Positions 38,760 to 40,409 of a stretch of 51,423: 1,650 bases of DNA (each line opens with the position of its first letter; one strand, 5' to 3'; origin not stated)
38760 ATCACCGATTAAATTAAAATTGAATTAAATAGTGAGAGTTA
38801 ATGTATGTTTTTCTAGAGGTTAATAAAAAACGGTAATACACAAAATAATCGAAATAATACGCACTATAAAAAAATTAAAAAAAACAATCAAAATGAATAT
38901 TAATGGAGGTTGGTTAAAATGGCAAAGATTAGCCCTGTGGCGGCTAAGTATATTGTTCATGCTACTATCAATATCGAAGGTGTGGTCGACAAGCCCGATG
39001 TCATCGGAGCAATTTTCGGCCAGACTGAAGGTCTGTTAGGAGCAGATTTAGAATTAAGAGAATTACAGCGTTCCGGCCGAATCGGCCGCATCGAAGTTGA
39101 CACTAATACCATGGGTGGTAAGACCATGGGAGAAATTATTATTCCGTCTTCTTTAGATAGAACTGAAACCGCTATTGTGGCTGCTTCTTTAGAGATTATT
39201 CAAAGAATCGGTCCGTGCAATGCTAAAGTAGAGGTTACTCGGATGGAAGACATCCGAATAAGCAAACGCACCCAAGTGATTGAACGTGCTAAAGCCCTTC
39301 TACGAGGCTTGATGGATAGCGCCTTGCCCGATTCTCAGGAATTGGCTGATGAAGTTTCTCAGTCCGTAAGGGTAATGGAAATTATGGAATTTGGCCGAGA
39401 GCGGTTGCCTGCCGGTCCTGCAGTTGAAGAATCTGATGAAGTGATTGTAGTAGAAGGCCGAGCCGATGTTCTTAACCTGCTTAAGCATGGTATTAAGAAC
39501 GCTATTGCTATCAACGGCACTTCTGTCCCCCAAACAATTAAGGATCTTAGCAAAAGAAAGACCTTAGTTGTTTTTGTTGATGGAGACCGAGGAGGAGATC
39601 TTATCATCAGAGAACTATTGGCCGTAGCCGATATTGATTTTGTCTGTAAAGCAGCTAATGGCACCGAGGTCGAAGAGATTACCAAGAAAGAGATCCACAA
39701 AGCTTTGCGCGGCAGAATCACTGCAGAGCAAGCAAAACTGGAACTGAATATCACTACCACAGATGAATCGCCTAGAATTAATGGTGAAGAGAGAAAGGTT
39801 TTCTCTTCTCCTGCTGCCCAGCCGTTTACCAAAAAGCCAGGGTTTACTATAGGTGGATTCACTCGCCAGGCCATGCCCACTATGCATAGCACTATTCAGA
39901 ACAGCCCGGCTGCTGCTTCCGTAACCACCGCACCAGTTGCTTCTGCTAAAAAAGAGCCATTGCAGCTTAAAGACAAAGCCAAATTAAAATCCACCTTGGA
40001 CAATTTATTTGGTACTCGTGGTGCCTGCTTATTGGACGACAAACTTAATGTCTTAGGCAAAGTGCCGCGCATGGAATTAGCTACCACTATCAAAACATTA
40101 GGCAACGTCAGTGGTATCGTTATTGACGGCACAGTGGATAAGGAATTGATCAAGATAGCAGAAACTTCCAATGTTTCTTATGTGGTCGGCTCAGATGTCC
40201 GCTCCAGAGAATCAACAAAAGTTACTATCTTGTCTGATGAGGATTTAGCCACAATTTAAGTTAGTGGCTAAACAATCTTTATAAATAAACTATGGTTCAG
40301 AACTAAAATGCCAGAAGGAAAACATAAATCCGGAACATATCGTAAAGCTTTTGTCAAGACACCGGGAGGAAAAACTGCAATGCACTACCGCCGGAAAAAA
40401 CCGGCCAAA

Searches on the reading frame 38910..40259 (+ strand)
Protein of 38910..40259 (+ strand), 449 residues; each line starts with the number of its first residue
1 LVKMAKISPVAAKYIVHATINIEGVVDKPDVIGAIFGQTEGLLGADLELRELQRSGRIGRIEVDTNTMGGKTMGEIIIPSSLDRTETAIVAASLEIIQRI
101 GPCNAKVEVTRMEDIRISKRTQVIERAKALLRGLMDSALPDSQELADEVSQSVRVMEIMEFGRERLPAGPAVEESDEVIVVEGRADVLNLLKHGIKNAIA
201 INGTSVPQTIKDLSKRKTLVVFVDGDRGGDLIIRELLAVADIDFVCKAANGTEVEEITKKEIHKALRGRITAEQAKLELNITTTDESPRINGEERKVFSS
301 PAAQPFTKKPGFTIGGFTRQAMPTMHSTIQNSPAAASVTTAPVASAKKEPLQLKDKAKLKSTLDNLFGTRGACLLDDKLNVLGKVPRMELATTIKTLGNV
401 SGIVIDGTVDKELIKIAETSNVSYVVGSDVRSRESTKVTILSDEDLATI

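Call 7: search_protein_families(library=pfam, max_evalue=0.001, proteins=[window:38910-40259:+])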
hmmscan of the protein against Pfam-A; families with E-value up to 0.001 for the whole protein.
window:38910-40259:+ (449 aa): 3 families
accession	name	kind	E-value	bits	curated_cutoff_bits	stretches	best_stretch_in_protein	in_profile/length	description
PF13662.12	Toprim_4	-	2.3e-09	37.8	25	1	176-237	1-71/85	Toprim domain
PF13155.12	Toprim_2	-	3.2e-08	34.3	22.1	1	179-246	1-73/88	Toprim-like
PF01751.28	Toprim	-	6.6e-07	29.8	23.1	1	177-253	1-92/96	Toprim domain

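Call 14: list_cluster_members(proteins=[P0002, window:38910-40259:+, window:28060-29364:+])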
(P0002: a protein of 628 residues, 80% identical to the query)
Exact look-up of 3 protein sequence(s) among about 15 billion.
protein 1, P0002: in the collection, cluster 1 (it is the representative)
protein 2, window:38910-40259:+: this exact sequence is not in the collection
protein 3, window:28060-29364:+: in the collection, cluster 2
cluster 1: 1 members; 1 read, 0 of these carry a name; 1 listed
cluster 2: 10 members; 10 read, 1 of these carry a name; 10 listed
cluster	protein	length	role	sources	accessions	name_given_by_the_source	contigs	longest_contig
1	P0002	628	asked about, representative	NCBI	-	-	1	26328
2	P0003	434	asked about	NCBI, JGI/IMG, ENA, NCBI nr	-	-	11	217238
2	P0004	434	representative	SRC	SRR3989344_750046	-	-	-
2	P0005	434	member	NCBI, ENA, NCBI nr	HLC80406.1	MAG TPA: asparagine--tRNA ligase [Candidatus Nanoarchaeia archaeon] | asparagine--tRNA ligase [Candidatus Nanoarchaeia archaeon]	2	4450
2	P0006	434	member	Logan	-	-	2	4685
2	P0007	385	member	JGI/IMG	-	-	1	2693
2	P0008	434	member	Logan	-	-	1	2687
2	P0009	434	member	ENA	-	-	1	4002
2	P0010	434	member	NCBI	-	-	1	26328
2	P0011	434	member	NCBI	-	-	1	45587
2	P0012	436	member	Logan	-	-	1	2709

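Call 22: find_related_loci(query=window:38910-40259:+, collection=genome_contigs, flank=10000)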
Query window:38910-40259:+ (449 aa) in genome_contigs; peptide patterns used: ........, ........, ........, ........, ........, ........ (x = any residue, [..] = any of these).
481 stretches matched a pattern; 337 encode a relative of the query (tblastn E <= 1e-3); the best 80 are kept; 80 distinct loci.
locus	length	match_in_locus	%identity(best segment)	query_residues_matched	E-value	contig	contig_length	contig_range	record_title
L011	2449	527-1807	66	3-446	0e+0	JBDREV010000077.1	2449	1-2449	MAG: Candidatus Woesearchaeota archaeon isolate MEGAHIT-group-1.331 k141_13706130, whole genome shotgun sequence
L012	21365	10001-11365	63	2-446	1e-178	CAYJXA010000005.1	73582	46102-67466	MAG TPA_asm: uncultured Methanosarcinales archaeon isolate ERP125453_co1_488 genome assembly, contig: NODE_200_length_73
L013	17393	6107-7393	64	3-443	1e-177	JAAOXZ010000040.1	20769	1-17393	Candidatus Woesearchaeota archaeon isolate DPANNHV_H2.bin.83 k83_1137182, whole genome shotgun sequence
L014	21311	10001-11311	63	3-446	2e-177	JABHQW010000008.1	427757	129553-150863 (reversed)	MAG: Candidatus Woesearchaeota archaeon isolate SI039_bin115 k141_1797022, whole genome shotgun sequence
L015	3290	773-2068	62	2-444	0e+0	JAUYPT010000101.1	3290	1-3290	MAG: Nanoarchaeota archaeon isolate C4_metabat.bin.53 C4_k141_151545, whole genome shotgun sequence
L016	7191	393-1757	62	4-446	6e-177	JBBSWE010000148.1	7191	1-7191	MAG: Nanoarchaeota archaeon isolate H52-bin155_1 H52_bin155_1_000000000148, whole genome shotgun sequence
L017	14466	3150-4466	63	4-447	2e-175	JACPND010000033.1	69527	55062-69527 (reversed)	MAG: Candidatus Woesearchaeota archaeon isolate NC_groundwater_566_Ag_S-0.1um_44_11 S35_SO-1_scaffold_352339, whole geno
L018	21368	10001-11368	60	2-446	5e-175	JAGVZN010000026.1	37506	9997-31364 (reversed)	Candidatus Woesearchaeota archaeon isolate RIFCSPLOWO2_01_FULL_44_20 rifcsplowo2_01_scaffold_3466, whole genome shotgun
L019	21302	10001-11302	62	4-446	5e-175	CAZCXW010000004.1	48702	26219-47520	MAG TPA_asm: uncultured Methanosarcinales archaeon isolate binchicken_co38_1374 genome assembly, contig: NODE_1581_lengt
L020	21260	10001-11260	63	2-444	7e-175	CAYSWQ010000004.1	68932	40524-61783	MAG TPA_asm: uncultured Methanosarcinales archaeon isolate SRP077602_co7_621 genome assembly, contig: NODE_1551_length_6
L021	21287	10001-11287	63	4-446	8e-175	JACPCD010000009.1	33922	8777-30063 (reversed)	MAG: Candidatus Woesearchaeota archaeon isolate NC_groundwater_274_Ag_S-0.2um_44_14 S5_GD2017_2_S2_scaffold_676, whole g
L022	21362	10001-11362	62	4-448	7e-175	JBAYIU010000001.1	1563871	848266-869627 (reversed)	MAG: Candidatus Woesearchaeota archaeon isolate SO_2016_GW1_38 scaffold00001_OW334_2016, whole genome shotgun sequence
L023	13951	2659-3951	64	4-446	1e-173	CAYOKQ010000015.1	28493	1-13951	MAG TPA_asm: uncultured Methanosarcinales archaeon isolate binchicken_co125_1105 genome assembly, contig: NODE_3234_leng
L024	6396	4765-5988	63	2-443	2e-175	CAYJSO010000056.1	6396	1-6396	MAG TPA_asm: uncultured Methanosarcinales archaeon isolate ERP125453_co1_298 genome assembly, contig: NODE_15765_length_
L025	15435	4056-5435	61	4-444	2e-173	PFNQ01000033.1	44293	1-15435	MAG: Candidatus Woesearchaeota archaeon CG_4_10_14_0_2_um_filter_33_13 CG_4_10_14_0.2_scaffold_195_c, whole genome shotg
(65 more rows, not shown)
